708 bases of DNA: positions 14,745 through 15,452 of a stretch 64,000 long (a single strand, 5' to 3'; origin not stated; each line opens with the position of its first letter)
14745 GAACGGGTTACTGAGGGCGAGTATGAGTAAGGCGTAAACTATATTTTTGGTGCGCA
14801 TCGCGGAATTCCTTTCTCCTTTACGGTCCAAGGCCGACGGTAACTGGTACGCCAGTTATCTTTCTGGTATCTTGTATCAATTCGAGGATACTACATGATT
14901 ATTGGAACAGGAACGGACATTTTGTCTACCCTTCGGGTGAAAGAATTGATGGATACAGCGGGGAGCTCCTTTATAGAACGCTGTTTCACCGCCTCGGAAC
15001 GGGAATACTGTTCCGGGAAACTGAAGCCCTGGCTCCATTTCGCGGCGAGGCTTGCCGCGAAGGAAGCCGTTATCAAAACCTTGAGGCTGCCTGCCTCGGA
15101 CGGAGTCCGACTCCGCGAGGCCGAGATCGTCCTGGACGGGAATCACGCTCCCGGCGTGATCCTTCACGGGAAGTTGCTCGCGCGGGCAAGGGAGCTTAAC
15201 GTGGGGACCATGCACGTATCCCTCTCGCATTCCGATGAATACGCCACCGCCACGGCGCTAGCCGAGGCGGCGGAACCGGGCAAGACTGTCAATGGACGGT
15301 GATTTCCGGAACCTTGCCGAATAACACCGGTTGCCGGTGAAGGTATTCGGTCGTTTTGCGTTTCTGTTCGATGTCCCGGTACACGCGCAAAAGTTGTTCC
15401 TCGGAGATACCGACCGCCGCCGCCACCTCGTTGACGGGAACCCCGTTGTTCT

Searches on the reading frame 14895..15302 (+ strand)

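Call 67: search_protein_families(library=pfam, proteins=[window:14895-15302:+], max_evalue=0.001)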
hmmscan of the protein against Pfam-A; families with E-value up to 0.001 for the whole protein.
window:14895-15302:+ (135 aa): 1 family
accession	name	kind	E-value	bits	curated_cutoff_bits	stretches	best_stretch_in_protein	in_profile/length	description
PF01648.25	ACPS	-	3.1e-12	46.9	25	1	6-119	3-109/111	4'-phosphopantetheinyl transferase superfamily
